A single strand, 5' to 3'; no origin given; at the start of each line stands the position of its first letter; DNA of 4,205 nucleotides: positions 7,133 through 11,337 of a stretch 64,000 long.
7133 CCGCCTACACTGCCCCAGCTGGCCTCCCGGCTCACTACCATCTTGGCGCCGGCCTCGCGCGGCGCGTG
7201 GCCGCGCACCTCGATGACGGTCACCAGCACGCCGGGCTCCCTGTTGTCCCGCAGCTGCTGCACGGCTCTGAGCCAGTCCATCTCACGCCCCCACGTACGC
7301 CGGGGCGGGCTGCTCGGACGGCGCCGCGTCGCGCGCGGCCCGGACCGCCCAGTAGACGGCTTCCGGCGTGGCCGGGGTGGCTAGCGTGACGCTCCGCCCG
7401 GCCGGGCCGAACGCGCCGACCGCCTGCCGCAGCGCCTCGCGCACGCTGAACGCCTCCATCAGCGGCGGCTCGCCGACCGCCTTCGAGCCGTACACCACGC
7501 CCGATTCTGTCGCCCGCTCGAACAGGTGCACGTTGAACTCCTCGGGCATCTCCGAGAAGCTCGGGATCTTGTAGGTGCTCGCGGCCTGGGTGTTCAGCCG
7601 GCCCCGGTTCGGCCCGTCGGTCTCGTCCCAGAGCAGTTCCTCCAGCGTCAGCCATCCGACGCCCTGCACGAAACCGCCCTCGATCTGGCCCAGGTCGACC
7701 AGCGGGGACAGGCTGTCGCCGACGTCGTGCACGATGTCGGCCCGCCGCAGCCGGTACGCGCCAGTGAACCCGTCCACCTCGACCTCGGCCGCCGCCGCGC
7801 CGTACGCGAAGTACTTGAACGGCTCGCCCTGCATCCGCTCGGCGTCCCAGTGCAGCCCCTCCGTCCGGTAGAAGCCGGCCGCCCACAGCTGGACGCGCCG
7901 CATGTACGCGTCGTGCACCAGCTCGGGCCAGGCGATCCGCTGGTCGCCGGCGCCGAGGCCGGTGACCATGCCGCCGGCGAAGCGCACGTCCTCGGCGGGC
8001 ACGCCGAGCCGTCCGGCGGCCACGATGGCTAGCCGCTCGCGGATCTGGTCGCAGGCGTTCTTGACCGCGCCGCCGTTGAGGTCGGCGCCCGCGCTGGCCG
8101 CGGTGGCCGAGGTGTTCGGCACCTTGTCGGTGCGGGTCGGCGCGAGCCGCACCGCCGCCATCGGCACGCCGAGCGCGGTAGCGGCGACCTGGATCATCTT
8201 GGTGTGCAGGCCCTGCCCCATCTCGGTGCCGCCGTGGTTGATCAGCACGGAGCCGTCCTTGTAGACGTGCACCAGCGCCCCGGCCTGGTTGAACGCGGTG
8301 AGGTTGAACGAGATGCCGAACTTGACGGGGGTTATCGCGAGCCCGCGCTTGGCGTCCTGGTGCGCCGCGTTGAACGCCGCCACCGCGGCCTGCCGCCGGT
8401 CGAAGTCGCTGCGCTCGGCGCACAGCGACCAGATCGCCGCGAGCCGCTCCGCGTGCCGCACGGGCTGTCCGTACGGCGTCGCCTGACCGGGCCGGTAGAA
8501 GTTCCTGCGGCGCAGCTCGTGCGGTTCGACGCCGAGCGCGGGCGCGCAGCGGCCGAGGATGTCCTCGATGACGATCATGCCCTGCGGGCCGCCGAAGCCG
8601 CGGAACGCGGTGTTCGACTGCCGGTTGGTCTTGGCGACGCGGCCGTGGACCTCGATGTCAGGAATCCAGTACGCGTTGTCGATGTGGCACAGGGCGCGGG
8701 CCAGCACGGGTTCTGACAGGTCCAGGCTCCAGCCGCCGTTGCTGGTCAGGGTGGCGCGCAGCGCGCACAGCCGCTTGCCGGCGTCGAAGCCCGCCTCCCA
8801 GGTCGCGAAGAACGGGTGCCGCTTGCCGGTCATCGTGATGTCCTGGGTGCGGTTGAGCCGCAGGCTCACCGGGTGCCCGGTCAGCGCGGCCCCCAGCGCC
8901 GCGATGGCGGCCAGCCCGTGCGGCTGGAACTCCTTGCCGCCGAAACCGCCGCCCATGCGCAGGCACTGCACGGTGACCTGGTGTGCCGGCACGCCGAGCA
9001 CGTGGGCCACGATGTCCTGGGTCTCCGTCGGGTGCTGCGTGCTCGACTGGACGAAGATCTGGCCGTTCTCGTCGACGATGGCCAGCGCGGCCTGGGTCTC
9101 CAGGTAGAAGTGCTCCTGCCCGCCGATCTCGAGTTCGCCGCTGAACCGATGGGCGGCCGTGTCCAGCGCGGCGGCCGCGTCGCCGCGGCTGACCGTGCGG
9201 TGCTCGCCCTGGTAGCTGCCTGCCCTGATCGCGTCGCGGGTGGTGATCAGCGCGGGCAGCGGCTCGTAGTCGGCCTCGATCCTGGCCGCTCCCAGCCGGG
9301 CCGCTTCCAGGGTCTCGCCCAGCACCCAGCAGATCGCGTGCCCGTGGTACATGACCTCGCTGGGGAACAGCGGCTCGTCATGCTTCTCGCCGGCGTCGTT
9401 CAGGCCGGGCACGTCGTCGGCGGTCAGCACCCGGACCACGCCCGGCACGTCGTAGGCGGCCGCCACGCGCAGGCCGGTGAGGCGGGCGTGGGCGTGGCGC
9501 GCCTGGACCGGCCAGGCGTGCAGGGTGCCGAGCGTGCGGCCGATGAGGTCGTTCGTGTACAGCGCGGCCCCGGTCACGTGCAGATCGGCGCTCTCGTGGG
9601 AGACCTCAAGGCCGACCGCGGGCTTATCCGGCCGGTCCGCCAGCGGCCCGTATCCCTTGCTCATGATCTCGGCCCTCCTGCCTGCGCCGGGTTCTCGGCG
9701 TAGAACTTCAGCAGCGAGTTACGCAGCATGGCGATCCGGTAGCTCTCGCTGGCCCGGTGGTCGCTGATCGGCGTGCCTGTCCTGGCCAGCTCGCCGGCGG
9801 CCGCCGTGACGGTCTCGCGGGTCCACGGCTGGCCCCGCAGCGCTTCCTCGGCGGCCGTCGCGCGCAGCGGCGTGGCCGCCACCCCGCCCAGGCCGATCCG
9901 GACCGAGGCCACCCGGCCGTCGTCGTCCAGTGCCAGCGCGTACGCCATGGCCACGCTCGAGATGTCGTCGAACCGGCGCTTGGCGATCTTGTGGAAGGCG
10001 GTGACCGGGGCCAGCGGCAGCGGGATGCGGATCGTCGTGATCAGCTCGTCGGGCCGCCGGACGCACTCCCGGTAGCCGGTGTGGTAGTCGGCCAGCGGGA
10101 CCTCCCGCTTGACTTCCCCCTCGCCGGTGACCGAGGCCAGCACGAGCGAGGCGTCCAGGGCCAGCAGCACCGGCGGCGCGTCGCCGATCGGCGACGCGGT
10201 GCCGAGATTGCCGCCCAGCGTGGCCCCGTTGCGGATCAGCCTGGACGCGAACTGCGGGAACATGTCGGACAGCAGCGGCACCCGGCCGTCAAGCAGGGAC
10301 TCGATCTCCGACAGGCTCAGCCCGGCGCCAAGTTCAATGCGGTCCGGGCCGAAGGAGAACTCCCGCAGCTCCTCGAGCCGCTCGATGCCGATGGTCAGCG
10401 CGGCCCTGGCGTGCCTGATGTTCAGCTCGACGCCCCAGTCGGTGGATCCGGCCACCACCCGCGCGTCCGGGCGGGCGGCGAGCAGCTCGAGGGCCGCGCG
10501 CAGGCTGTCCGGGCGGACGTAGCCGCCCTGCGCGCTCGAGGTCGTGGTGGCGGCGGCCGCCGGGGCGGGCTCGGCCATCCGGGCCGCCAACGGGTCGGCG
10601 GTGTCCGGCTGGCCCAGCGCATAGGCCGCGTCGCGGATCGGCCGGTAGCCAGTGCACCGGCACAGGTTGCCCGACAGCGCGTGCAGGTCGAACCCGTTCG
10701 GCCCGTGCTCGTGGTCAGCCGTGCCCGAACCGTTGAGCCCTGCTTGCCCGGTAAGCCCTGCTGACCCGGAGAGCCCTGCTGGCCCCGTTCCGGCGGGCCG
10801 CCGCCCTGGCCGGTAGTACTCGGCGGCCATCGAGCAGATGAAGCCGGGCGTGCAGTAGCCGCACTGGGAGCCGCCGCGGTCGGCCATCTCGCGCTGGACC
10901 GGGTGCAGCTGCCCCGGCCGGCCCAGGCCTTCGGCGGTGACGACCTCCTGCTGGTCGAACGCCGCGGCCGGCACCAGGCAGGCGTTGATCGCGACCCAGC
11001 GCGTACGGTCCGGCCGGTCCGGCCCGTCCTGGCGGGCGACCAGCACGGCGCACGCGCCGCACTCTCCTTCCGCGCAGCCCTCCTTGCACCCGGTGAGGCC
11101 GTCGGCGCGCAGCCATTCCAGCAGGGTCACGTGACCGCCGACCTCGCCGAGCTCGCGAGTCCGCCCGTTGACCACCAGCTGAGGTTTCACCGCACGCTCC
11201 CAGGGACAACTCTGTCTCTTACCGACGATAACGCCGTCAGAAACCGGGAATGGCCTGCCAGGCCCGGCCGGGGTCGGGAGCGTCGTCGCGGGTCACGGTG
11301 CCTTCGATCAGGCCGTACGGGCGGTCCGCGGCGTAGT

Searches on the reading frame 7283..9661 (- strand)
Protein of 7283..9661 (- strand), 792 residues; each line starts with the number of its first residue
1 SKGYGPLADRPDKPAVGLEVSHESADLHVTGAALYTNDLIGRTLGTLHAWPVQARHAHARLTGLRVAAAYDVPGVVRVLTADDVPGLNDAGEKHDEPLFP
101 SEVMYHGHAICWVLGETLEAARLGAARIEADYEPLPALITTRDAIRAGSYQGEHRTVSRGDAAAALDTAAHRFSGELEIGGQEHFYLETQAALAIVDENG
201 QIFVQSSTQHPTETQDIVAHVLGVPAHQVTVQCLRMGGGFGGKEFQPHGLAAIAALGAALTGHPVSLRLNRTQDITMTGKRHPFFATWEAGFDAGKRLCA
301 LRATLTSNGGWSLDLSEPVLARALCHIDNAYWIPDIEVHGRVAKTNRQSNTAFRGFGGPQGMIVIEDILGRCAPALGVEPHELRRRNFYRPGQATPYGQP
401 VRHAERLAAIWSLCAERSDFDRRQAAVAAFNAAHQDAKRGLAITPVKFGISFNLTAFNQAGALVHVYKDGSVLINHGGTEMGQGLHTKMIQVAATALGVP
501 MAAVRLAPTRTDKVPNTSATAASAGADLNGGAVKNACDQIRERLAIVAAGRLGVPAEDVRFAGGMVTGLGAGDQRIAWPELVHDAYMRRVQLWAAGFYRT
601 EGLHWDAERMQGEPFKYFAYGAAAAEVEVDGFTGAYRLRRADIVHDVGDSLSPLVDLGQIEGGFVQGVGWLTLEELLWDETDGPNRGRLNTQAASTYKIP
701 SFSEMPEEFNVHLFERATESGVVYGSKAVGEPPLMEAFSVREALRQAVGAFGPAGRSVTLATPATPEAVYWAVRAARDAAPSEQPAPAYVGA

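Call 19: search_protein_families(library=pfam, proteins=[window:7283-9661:-], max_evalue=0.00001)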
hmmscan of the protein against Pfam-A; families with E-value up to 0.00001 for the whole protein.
window:7283-9661:- (792 aa): 3 families
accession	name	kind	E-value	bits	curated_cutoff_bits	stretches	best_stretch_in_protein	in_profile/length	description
PF20256.3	MoCoBD_2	-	3.3e-100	335.7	27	1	414-706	2-283/283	Molybdopterin cofactor-binding domain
PF02738.23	MoCoBD_1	-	1e-83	280.7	27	1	156-388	12-244/244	Molybdopterin cofactor-binding domain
PF01315.27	Ald_Xan_dh_C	-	8e-17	62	31.3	1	30-136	1-110/110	Aldehyde oxidase and xanthine dehydrogenase, a/b hammerhead domain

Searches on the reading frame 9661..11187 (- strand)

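Call 20: search_protein_families(library=pfam, proteins=[window:9661-11187:-], max_evalue=0.00001)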
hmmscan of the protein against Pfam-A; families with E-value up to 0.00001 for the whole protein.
window:9661-11187:- (508 aa): 4 families
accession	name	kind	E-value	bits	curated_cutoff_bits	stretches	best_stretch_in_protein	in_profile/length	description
PF00941.27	FAD_binding_5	-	1.1e-47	162.4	27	1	222-390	4-169/170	FAD binding domain in molybdopterin dehydrogenase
PF03450.22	CO_deh_flav_C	-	3.5e-26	91.7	25.5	1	399-498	3-101/102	CO dehydrogenase flavoprotein C-terminal domain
PF01799.25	Fer2_2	-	8.4e-23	80.7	30.3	2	84-125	1-42/75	[2Fe-2S] binding domain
PF00111.32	Fer2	-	4.2e-06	27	21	1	6-74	3-76/77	2Fe-2S iron-sulfur cluster binding domain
